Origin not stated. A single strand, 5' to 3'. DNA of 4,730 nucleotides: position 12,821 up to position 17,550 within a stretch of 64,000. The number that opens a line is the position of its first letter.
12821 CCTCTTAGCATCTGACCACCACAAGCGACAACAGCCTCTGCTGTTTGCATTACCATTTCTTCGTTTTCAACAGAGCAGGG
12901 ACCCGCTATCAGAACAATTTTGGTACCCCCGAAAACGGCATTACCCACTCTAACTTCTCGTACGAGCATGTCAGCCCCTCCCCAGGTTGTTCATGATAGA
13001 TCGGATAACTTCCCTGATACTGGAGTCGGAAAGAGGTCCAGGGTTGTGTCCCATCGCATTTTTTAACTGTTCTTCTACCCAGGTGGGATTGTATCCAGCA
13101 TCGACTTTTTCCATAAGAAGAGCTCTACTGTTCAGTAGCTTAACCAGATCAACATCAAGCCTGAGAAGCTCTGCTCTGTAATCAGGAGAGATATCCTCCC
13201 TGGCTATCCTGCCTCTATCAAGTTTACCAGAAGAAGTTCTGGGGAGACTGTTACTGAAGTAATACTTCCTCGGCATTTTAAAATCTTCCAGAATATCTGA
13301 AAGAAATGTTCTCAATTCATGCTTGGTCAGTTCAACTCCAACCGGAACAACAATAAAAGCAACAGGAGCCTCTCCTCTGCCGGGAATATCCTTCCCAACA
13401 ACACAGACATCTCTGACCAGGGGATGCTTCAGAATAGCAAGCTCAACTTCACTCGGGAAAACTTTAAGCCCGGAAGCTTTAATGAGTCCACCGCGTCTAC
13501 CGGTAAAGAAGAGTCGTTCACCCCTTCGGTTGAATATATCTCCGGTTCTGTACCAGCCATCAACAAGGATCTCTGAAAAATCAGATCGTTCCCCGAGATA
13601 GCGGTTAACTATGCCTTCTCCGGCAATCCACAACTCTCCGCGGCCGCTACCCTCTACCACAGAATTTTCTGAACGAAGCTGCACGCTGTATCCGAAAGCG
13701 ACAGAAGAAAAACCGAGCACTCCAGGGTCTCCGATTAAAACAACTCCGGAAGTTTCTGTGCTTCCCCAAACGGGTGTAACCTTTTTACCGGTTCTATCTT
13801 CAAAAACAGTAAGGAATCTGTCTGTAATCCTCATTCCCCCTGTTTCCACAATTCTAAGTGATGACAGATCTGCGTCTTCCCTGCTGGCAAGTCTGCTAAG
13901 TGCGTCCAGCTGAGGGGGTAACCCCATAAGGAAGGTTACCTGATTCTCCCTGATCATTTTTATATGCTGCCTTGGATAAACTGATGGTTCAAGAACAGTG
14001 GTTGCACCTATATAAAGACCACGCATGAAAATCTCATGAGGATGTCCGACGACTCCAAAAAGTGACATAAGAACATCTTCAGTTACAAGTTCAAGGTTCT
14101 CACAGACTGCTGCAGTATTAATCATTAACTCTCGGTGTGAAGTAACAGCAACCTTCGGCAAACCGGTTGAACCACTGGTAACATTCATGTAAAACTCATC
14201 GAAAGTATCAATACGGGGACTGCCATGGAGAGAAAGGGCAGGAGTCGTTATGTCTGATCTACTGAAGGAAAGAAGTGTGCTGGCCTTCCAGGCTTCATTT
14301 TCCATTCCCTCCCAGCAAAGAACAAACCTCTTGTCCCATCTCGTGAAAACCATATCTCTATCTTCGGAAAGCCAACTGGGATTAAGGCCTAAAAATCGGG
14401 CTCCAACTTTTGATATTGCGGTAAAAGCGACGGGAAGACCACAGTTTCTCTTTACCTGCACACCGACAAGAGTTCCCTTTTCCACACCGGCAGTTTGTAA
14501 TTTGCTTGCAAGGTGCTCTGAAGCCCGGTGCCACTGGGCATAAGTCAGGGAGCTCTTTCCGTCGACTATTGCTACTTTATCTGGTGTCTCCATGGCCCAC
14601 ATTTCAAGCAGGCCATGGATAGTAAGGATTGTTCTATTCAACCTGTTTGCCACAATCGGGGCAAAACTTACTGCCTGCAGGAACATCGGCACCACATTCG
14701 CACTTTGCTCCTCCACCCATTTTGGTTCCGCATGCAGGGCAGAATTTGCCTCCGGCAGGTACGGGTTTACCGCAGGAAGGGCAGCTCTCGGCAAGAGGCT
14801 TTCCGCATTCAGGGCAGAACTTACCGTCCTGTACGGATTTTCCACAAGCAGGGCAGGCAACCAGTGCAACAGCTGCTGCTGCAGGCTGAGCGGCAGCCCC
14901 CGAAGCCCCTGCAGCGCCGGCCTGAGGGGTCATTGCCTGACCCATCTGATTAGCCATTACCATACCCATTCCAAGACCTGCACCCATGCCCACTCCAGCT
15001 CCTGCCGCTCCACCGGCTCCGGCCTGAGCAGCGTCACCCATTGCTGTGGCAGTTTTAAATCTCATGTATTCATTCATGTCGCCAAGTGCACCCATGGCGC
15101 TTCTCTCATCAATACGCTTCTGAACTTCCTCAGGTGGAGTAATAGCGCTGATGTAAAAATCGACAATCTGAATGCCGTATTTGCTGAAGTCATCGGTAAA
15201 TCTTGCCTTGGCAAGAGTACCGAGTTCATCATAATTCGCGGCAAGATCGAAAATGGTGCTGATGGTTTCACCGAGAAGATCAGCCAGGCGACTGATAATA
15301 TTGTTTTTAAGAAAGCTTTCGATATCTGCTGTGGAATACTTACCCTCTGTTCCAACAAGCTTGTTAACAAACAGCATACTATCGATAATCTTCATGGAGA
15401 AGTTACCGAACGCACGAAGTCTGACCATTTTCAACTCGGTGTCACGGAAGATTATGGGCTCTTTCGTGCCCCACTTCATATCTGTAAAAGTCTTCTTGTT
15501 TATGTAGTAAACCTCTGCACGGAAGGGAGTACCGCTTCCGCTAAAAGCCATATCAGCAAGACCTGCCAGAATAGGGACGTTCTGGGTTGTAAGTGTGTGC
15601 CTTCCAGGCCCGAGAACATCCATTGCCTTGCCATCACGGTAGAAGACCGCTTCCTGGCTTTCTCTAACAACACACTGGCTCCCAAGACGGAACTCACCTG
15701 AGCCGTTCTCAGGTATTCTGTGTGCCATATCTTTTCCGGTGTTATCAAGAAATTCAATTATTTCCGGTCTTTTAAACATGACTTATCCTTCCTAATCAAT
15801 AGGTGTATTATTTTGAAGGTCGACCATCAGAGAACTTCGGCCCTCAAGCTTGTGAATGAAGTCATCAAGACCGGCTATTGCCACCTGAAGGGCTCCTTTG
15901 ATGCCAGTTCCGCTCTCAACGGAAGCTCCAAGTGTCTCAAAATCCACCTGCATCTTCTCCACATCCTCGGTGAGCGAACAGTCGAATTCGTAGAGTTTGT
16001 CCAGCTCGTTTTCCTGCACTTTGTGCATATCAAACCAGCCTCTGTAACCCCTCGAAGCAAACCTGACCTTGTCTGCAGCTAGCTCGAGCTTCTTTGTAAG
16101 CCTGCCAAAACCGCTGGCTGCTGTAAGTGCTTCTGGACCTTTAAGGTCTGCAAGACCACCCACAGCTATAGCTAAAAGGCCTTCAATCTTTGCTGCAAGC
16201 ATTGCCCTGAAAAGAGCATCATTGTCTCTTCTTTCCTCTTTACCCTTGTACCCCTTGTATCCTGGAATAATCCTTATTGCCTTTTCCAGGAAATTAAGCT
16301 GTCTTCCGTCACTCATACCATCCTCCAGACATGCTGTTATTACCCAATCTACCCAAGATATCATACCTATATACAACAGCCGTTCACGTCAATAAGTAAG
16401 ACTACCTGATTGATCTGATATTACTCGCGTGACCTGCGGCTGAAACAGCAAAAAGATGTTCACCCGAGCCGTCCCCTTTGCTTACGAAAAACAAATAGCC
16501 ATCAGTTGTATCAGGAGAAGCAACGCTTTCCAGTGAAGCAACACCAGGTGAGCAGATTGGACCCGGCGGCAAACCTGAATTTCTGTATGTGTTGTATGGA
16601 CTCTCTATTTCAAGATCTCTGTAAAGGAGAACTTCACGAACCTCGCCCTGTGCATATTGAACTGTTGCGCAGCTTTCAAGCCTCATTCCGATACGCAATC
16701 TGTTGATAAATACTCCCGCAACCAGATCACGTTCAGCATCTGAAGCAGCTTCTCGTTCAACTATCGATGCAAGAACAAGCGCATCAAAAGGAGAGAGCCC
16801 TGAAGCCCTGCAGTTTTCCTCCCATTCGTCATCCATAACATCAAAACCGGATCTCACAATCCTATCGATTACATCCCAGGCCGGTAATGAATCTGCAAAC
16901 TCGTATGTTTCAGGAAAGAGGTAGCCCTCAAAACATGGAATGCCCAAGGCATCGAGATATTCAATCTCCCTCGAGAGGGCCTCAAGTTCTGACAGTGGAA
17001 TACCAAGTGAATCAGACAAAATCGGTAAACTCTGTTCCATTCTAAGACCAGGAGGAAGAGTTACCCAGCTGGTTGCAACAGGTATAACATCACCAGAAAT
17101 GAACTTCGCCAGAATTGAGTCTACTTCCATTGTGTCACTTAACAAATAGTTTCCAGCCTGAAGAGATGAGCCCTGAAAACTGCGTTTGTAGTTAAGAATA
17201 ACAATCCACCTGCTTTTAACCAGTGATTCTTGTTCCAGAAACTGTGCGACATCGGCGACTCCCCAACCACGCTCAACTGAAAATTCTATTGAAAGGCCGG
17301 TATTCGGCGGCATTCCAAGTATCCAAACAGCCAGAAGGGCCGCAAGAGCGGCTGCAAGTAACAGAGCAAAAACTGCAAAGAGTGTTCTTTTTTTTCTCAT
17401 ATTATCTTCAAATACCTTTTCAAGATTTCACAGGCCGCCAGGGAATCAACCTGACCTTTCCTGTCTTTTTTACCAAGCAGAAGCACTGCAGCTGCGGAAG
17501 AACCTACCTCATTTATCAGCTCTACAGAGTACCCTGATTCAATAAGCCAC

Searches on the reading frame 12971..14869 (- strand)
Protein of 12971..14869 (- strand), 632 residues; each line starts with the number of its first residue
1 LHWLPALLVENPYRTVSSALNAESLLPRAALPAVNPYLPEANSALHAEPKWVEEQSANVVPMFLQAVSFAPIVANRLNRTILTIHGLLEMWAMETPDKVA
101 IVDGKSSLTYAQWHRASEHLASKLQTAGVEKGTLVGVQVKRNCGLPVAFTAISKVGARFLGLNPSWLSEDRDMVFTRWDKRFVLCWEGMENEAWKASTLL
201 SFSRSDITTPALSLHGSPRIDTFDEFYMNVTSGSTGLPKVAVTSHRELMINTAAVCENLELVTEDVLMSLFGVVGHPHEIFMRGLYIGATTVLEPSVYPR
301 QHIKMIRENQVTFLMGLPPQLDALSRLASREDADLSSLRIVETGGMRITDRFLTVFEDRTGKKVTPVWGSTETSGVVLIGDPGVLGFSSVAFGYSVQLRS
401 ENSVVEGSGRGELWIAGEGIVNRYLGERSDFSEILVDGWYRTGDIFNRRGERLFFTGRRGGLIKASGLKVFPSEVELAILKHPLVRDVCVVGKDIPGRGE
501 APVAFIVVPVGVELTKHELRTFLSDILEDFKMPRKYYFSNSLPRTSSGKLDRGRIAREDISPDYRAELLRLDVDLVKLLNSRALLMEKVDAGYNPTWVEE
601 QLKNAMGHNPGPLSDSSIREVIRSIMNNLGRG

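Call 63: search_protein_families(library=pfam, proteins=[window:12971-14869:-], max_evalue=0.01)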
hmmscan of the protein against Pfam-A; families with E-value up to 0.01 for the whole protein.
window:12971-14869:- (632 aa): 3 families
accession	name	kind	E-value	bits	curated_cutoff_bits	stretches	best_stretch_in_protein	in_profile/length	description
PF00501.34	AMP-binding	-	3.5e-47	161.5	29.9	1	89-425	2-384/384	AMP-binding enzyme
PF13193.12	AMP-binding_C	-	4.1e-18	66.5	24.5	1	474-549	1-76/76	AMP-binding enzyme C-terminal domain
PF01817.26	CM_2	-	0.00058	20.5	27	1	565-627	2-73/80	Chorismate mutase type II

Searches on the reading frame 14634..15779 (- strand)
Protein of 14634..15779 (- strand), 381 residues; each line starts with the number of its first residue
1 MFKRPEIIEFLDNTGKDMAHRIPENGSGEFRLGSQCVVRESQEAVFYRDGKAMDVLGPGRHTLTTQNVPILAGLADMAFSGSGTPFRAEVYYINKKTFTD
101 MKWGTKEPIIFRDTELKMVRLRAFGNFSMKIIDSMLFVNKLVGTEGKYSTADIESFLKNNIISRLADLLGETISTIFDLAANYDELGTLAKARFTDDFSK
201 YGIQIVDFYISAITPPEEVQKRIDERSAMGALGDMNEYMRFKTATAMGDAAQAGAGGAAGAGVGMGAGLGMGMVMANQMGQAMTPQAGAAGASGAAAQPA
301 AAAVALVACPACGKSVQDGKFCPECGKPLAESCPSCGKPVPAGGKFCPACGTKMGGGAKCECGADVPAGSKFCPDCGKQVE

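Call 63: search_protein_families(library=pfam, proteins=[window:14634-15779:-], max_evalue=0.01)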
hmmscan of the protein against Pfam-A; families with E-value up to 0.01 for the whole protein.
window:14634-15779:- (381 aa): 10 families
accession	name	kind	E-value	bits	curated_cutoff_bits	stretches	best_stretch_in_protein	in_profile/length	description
PF13421.11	Band_7_1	-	6.2e-63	212.6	24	1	28-230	9-210/211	SPFH domain-Band 7 family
PF12773.13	DZR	-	2.5e-14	53.6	27.3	2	309-351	1-45/45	Double zinc ribbon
PF13240.11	Zn_Ribbon_1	-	5.9e-14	51.8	25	3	333-353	2-22/23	zinc-ribbon domain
PF01145.31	Band_7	-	3.4e-13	50.5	23.6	1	37-231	2-163/176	SPFH domain / Band 7 family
PF13248.11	Zn_ribbon_3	-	4.3e-11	42.3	27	2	307-329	3-26/26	zinc-ribbon domain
PF24460.1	DUF7575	-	4.9e-06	26.2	28.5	1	331-353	4-26/28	Domain of unknown function (DUF7575)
PF18912.6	DZR_2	-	1.5e-05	25.2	27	1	308-350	9-55/56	Double zinc ribbon domain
PF17032.10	Zn_ribbon_15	-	4e-05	24.8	28.9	0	306-351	37-73/73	zinc-ribbon family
PF07191.17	Zn_ribbon_6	-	0.00022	21.6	25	1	307-338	17-47/67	Double zinc ribbon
PF14803.11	Zn_ribbon_Nudix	-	0.0016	18.7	25.6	0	320-333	1-14/34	Nudix N-terminal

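Call 67: search_protein_families(library=ncbifam, proteins=[window:14634-15779:-], max_evalue=0.1)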
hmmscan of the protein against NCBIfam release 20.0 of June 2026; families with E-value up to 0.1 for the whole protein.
window:14634-15779:- (381 aa): 3 families
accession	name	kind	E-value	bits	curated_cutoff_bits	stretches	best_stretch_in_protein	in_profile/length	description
NF011149.0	PRK14559.1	equivalog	0.0043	15.8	374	2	307-355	2-52/642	serine/threonine phosphatase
TIGR01933.1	hflK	equivalog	0.0052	16.3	159.4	0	183-241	113-171/261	FtsH protease activity modulator HflK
NF045510.1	4Cys_prefix_kin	domain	0.0062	16.8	24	0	334-353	5-25/26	4-Cys prefix domain-containing protein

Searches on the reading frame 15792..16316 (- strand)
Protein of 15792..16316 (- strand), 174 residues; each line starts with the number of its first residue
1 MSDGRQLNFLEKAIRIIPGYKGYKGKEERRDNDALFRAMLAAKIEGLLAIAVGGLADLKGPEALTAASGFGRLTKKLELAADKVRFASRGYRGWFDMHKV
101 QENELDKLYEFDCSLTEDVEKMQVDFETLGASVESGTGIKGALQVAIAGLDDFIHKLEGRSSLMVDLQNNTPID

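Call 63: search_protein_families(library=pfam, proteins=[window:15792-16316:-], max_evalue=0.01)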
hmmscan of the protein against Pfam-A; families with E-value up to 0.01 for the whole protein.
window:15792-16316:- (174 aa): 0 families

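Call 67: search_protein_families(library=ncbifam, proteins=[window:15792-16316:-], max_evalue=0.1)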
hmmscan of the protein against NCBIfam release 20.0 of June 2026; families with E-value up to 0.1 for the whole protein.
window:15792-16316:- (174 aa): 1 family
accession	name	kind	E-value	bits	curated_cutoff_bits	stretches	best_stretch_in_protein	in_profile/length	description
NF047596.1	LIMLP_15305_fam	equivalog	9.4e-06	25.6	210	1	81-164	89-173/175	LIMLP_15305 family protein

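Call 81: search_solved_structures(query=A7, max_evalue=1)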
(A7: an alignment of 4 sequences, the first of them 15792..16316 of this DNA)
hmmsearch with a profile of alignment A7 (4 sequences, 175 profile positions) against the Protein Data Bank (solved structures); distinct sequences matched with E-value up to 1: 2.
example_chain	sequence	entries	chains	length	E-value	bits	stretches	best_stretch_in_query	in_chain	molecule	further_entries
4wzs_A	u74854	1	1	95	0.24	14.3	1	106-159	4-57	ECU11_1470 protein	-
28nt_Q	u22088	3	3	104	0.47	13.4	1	103-137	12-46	Large ribosomal subunit protein bL21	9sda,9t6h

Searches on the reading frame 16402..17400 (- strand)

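Call 63: search_protein_families(library=pfam, proteins=[window:16402-17400:-], max_evalue=0.01)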
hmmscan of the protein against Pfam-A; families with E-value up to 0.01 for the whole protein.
window:16402-17400:- (332 aa): 1 family
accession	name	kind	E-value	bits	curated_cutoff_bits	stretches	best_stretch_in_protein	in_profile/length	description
PF02618.21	YceG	-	3.4e-74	250.2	32.4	1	40-329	1-274/275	YceG-like family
